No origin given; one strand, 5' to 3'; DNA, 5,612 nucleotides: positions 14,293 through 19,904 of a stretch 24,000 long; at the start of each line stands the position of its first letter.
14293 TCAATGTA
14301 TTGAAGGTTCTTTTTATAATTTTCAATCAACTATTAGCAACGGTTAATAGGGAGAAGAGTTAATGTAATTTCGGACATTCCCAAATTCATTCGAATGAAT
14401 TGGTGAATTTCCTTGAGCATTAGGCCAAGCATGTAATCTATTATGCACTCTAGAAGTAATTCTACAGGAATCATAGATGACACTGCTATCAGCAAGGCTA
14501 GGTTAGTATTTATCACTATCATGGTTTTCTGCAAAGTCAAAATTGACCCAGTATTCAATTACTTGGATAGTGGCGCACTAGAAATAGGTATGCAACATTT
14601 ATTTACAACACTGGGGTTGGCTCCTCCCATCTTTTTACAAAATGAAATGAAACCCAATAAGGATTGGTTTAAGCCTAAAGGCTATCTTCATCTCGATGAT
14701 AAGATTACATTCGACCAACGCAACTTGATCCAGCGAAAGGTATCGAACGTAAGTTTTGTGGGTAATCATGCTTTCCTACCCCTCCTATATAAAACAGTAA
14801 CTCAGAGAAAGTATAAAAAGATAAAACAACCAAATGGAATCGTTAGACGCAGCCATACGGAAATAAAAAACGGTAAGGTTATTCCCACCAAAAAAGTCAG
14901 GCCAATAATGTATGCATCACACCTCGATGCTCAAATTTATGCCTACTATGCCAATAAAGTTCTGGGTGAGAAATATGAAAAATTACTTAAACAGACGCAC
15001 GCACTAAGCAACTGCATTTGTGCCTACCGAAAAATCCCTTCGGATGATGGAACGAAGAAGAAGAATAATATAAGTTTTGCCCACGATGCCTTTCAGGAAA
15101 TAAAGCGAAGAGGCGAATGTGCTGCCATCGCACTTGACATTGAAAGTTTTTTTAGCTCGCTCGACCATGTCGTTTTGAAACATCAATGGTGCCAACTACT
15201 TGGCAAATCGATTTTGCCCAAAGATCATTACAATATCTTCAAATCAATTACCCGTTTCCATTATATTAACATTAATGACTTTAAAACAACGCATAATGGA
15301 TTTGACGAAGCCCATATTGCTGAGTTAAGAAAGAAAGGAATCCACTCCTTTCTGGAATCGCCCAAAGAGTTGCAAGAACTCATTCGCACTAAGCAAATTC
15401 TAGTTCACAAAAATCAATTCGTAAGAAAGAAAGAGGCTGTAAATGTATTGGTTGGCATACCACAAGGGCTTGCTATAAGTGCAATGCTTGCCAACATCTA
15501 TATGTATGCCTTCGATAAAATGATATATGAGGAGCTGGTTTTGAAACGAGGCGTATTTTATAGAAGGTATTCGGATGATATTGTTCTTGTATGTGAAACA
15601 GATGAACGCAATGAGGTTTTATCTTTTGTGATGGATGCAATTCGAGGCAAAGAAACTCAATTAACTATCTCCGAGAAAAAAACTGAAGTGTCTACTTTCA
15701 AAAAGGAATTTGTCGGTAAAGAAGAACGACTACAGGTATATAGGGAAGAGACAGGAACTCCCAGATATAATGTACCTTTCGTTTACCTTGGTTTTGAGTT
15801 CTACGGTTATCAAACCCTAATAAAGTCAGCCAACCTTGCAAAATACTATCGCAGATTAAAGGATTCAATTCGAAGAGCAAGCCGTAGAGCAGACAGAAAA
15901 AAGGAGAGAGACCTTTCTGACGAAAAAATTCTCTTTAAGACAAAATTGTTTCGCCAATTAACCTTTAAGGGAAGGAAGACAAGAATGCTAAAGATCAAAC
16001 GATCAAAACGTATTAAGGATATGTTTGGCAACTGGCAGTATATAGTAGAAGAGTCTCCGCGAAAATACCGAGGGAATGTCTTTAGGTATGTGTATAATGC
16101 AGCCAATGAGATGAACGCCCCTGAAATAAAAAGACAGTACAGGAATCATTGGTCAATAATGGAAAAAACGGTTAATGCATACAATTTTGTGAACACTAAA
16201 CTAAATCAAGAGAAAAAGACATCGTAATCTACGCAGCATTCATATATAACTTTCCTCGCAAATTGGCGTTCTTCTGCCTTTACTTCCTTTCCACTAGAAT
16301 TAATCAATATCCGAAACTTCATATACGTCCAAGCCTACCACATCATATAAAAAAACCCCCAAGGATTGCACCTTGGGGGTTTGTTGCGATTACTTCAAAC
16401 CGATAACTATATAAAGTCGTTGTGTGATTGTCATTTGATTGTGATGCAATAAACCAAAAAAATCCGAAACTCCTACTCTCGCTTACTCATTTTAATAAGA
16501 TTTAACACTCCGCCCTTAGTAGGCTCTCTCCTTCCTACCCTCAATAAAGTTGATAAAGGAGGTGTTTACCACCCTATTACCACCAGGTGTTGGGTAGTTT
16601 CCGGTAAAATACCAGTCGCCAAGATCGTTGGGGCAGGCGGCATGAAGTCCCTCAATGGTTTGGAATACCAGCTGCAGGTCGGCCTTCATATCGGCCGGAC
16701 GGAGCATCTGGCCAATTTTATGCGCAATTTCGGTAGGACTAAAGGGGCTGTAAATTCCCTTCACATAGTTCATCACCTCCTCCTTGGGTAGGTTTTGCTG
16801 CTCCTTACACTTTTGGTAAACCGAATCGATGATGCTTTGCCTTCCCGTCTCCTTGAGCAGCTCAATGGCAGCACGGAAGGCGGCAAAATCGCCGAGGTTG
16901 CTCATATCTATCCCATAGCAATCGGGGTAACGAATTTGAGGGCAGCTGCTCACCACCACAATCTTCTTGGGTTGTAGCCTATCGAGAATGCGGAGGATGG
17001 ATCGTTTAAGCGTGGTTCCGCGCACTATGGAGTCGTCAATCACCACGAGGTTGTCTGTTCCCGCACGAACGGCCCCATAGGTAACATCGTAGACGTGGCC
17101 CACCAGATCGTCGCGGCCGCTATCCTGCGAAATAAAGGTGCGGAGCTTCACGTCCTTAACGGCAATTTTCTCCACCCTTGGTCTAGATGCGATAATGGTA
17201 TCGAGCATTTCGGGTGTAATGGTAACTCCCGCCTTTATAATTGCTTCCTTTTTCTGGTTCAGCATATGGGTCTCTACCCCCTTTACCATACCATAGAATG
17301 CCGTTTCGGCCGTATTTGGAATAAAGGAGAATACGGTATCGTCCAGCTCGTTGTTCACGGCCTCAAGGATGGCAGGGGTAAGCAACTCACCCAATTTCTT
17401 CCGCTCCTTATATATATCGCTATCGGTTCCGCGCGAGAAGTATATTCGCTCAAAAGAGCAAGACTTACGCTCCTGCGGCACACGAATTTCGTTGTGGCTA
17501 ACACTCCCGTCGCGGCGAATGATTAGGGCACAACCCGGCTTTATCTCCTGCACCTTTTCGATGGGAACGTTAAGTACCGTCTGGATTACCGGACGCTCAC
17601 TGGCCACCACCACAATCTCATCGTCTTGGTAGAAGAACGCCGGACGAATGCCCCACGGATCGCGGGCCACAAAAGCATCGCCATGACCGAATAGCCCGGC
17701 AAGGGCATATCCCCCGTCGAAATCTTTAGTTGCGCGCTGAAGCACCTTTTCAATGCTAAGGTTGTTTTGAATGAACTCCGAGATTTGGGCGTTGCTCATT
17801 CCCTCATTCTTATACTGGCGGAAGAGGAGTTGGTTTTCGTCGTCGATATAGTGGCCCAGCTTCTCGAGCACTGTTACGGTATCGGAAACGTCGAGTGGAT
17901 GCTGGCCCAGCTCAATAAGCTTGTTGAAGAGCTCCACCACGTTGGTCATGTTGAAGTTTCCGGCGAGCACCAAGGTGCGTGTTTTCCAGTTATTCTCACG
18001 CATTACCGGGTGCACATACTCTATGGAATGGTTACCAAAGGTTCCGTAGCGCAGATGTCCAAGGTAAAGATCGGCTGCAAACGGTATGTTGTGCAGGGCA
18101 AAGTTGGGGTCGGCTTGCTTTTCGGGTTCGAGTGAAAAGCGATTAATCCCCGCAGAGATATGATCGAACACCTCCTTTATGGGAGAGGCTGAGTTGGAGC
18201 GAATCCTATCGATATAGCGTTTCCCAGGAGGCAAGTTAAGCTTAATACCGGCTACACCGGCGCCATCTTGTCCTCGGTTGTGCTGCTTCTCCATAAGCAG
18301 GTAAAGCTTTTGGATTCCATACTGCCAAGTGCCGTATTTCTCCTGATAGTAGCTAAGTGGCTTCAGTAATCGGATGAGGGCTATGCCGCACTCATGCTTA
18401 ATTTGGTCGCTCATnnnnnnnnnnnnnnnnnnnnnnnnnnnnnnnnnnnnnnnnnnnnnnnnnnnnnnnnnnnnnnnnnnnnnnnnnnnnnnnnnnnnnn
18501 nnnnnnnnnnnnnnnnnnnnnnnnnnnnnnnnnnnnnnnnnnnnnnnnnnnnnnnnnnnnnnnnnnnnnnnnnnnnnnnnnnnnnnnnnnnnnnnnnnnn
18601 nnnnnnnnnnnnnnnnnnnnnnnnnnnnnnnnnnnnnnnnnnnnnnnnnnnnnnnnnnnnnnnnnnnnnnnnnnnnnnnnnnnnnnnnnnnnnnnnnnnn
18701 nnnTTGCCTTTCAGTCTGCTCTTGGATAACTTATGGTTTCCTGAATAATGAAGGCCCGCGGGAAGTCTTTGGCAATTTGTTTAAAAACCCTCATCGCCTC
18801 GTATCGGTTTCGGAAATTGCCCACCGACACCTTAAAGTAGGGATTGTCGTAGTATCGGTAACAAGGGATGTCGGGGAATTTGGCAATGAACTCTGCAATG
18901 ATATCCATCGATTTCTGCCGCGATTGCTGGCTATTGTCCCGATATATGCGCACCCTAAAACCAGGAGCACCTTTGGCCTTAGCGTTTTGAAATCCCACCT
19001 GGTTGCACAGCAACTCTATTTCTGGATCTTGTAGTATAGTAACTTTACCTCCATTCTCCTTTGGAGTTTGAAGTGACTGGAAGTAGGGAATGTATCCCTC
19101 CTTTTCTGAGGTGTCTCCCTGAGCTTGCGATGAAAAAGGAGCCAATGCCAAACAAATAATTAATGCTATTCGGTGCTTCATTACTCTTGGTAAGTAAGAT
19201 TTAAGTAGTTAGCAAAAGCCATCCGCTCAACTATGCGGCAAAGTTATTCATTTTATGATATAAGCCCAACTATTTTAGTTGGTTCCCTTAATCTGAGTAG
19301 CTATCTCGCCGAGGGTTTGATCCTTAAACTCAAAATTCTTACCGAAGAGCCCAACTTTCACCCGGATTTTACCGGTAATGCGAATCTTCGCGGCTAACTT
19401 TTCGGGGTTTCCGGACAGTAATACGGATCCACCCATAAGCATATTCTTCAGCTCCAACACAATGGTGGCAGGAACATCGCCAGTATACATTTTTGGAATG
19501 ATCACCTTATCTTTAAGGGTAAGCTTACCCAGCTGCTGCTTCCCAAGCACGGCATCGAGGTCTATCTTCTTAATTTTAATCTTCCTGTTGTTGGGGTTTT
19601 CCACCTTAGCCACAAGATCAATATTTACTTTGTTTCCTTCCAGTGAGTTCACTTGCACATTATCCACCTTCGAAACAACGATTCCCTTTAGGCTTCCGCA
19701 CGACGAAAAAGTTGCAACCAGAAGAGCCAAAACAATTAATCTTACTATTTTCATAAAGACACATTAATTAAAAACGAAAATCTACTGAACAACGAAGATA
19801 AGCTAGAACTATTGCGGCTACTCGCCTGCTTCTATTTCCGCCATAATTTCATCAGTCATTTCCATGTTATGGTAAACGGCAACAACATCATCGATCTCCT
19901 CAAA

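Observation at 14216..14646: A predicted promoter lies 190-335+ nt upstream of the RT coding start, implying a long leader or ncRNA like the template RNAs of other RT systems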

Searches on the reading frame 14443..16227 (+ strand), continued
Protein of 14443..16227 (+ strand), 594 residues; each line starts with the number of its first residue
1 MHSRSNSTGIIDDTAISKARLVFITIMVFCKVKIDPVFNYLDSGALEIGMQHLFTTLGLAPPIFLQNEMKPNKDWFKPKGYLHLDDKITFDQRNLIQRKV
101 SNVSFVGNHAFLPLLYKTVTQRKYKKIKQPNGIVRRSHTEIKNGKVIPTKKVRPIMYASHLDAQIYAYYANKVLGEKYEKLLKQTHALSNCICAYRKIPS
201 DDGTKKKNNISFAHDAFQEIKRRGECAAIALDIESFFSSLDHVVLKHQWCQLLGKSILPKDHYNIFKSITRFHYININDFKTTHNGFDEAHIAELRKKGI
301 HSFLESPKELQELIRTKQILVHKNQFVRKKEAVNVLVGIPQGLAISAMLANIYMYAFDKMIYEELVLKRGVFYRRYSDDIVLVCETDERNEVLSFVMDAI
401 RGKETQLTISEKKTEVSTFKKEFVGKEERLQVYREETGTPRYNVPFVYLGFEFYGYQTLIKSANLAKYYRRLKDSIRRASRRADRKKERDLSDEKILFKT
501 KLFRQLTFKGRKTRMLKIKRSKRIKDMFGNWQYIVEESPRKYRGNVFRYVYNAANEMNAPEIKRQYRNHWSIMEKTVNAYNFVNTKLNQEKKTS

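Call 71: search_dna_similar(query=window:14647-16227:+, collection=plasmids, mode=protein, max_rows=12, max_evalue=1e-10)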
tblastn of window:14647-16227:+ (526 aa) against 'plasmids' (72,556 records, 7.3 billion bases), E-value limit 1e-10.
Records with a match: 27; places in all: 27; records where one place covers at least 80% of the query: 6.
Best place of each record, by identity: <60% 27.
By first word of the organism name: Lactiplantibacillus 5; Calothrix 2; Azospirillum 2; Leuconostoc 2; Rhizobium 2; Persicobacter 1; Acinetobacter 1; Nitratidesulfovibrio 1; Candidatus 1; Ketogulonicigenium 1; and 9 more.
By predicted mobility (MOB-suite, as given by PLSDB): non-mobilizable 12; mobilizable 11; conjugative 4.
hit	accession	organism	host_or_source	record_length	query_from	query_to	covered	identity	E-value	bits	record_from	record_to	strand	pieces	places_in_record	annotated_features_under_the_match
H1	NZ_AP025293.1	Persicobacter psychrovividus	-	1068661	1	516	98%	32.9%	3e-69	249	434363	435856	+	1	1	none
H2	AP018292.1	Calothrix sp. NIES-4105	-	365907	5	520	98%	32.3%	2e-61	225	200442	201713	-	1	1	hypothetical protein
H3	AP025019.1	Calothrix sp. PCC 7716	-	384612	7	514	97%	31.0%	4e-59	219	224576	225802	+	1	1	hypothetical protein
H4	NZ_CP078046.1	Acinetobacter lwoffii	whole organism,bedside rail in hospital ...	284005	10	502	94%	31.1%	4e-44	174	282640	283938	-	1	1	none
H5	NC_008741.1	Nitratidesulfovibrio vulgaris DP4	-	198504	7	511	96%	29.8%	5e-52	198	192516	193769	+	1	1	drt2: antiviral reverse transcriptase Drt2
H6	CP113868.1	Candidatus Megaera polyxenophila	Euplotes woodruffi,mixed host and ...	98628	8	404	75%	32.8%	2e-43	173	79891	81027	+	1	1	Reverse transcriptase catalytic domain-containing protein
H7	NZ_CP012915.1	Azospirillum brasilense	Digitaria eriantha,microbe,root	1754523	11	404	75%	32.4%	1e-43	173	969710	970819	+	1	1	none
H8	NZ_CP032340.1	Azospirillum brasilense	soil sample,Agricultural field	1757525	11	404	75%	32.4%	1e-43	173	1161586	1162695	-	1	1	none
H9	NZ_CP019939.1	Ketogulonicigenium robustum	cell culture,soil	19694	41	501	88%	27.3%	1e-33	143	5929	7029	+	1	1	drt2: antiviral reverse transcriptase Drt2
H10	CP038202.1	Paracoccus ferrooxidans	single cell,bioreactor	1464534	13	401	74%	32.1%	2e-44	176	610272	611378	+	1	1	reverse transcriptase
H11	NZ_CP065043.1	Photobacterium damselae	Seriola lalandi,cell culture,caudal ...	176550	7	404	76%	30.8%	1e-45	179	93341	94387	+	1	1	drt2: antiviral reverse transcriptase Drt2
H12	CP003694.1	Bacillus thuringiensis MC28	-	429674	8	403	75%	30.7%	2e-25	143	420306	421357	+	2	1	none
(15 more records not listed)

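Call 72: get_annotated_region(hit=H11, flank=900)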
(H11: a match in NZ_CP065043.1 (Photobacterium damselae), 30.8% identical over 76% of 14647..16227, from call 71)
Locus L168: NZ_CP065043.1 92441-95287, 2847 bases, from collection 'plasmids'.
description: Photobacterium damselae subsp. damselae strain AS-16-0963-3 plasmid pPHDD1, complete sequence
organism: Photobacterium damselae (NCBI taxid 85581)
taxonomy: Bacteria; Pseudomonadota; Gammaproteobacteria; Vibrionales; Vibrionaceae; Photobacterium; Photobacterium damselae
host: -; source: Seriola lalandi,cell culture,caudal kidney,farmed fish; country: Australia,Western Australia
typing (MOB-suite, as given by PLSDB): conjugative; relaxase MOBF; mating-pair formation MPF_F
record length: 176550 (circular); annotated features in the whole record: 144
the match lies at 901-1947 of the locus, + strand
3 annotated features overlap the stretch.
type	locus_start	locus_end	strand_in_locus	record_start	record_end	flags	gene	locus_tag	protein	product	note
CDS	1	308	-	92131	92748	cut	-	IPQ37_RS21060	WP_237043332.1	hypothetical protein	-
CDS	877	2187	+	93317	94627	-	drt2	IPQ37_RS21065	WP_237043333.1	antiviral reverse transcriptase Drt2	GO:0051607 - defense response to virus [Evidence IEA]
CDS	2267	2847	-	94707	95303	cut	-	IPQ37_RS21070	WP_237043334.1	tyrosine-type recombinase/integrase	GO:0015074 - DNA integration [Evidence IEA]; GO:0006310 - DNA recombination [Evidence IEA]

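Call 73: get_annotated_region(hit=H5, flank=900)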
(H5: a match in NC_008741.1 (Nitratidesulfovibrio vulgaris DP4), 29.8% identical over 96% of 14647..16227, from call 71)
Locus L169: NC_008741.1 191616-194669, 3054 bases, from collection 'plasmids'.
description: Nitratidesulfovibrio vulgaris DP4 plasmid pDVUL01, complete sequence
organism: Nitratidesulfovibrio vulgaris DP4 (NCBI taxid 391774)
taxonomy: Bacteria; Thermodesulfobacteriota; Desulfovibrionia; Desulfovibrionales; Desulfovibrionaceae; Nitratidesulfovibrio; Nitratidesulfovibrio vulgaris; Nitratidesulfovibrio vulgaris DP4
host: -; source: -; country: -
typing (MOB-suite, as given by PLSDB): non-mobilizable
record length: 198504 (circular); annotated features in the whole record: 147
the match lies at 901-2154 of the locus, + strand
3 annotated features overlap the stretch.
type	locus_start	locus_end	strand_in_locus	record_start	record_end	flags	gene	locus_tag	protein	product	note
CDS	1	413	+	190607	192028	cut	-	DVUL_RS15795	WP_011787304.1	radical SAM protein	-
CDS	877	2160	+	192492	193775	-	drt2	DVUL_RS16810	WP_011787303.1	antiviral reverse transcriptase Drt2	GO:0051607 - defense response to virus [Evidence IEA]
CDS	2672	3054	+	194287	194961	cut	-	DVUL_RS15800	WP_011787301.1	hypothetical protein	-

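Call 74: get_annotated_region(hit=H4, flank=900)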
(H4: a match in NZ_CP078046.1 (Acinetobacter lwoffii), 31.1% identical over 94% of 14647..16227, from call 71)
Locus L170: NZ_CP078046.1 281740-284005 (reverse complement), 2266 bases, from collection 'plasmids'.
description: Acinetobacter lwoffii strain AL_065 plasmid pAL_065-2, complete sequence
organism: Acinetobacter lwoffii (NCBI taxid 28090)
taxonomy: Bacteria; Pseudomonadota; Gammaproteobacteria; Moraxellales; Moraxellaceae; Acinetobacter; Acinetobacter lwoffii
host: -; source: whole organism,bedside rail in hospital intensive care unit; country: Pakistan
typing (MOB-suite, as given by PLSDB): non-mobilizable
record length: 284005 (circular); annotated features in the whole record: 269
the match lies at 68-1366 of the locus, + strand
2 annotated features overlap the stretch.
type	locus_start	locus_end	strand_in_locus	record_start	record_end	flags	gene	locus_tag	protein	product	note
CDS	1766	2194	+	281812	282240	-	-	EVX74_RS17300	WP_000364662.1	transposase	GO:0006313 - DNA transposition [Evidence IEA]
CDS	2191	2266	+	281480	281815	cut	tnpB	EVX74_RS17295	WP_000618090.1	IS66 family insertion sequence element accessory protein TnpB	-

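Call 85: search_protein_families(library=ncbifam, proteins=[window:14647-16227:+], max_evalue=0.01)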
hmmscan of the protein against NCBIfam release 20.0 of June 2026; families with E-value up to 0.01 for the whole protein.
window:14647-16227:+ (526 aa): 4 families
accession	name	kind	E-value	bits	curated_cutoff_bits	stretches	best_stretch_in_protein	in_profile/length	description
NF041746.1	Drt2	equivalog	1.3e-105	354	390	1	7-508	1-415/416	antiviral reverse transcriptase Drt2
TIGR04416.1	group_II_RT_mat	equivalog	3.2e-18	66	300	1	255-420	164-307/353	group II intron reverse transcriptase/maturase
NF041747.1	Drt3a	equivalog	8.9e-18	64.8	200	1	256-483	149-341/412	antiviral reverse transcriptase Drt3a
NF038233.2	retron_St85_RT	exception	9.6e-15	54.6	235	1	246-352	120-220/289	retron St85 family RNA-directed DNA polymerase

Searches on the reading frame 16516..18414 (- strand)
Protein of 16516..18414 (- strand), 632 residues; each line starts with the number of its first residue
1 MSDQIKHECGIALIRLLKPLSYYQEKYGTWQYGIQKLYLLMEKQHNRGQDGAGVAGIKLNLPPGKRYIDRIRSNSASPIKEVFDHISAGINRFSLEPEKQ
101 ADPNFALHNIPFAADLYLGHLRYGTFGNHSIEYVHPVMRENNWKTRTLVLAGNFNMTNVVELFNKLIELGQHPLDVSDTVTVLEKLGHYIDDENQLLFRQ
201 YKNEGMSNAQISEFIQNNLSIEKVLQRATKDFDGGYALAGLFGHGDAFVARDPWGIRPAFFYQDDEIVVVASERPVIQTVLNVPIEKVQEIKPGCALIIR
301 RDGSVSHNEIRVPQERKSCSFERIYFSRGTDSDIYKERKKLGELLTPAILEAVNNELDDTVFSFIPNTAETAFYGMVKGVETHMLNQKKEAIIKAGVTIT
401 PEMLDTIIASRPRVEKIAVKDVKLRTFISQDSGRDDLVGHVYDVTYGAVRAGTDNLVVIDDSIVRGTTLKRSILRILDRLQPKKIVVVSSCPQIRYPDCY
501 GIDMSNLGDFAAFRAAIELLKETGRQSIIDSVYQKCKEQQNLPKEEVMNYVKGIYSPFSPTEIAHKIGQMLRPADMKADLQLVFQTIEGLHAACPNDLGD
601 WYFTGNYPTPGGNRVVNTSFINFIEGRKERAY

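Call 6: search_protein_families(library=padloc, proteins=[window:16516-18414:-], max_evalue=0.01)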
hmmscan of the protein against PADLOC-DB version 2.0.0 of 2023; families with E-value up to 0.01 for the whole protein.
window:16516-18414:- (632 aa): 1 family
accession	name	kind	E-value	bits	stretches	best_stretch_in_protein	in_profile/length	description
PDLC02935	PRTase_III-A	-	0.0085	13.5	0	416-488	122-163/290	-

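Call 7: search_protein_families(library=pfam, proteins=[window:16516-18414:-], max_evalue=0.01)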
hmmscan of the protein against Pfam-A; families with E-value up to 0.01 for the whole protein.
window:16516-18414:- (632 aa): 2 families
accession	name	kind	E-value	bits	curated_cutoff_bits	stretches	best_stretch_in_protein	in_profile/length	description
PF13537.11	GATase_7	-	2.4e-07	31.2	25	1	221-277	64-121/123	Glutamine amidotransferase domain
PF13522.11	GATase_6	-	1.9e-05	25.1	27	1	112-273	8-130/130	Glutamine amidotransferase domain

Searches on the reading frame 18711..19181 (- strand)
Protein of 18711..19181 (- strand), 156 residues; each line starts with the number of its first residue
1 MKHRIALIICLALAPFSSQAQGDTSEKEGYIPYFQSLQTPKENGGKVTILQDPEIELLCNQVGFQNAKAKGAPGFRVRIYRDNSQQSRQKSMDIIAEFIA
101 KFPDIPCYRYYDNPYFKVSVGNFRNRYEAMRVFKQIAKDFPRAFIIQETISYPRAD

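Call 7: search_protein_families(library=pfam, proteins=[window:18711-19181:-], max_evalue=0.01)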
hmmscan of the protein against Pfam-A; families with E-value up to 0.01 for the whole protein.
window:18711-19181:- (156 aa): 1 family
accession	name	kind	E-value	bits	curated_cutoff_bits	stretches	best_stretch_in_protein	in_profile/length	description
PF05036.18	SPOR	-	0.0025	18.5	21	0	107-147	35-76/76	SPOR domain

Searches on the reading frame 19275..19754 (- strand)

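Call 7: search_protein_families(library=pfam, proteins=[window:19275-19754:-], max_evalue=0.01)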
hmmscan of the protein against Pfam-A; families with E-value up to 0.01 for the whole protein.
window:19275-19754:- (159 aa): 1 family
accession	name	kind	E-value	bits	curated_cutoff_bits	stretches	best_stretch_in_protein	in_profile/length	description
PF03168.19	LEA_2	-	3.6e-06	27.8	25.4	1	50-140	3-89/98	Late embryogenesis abundant protein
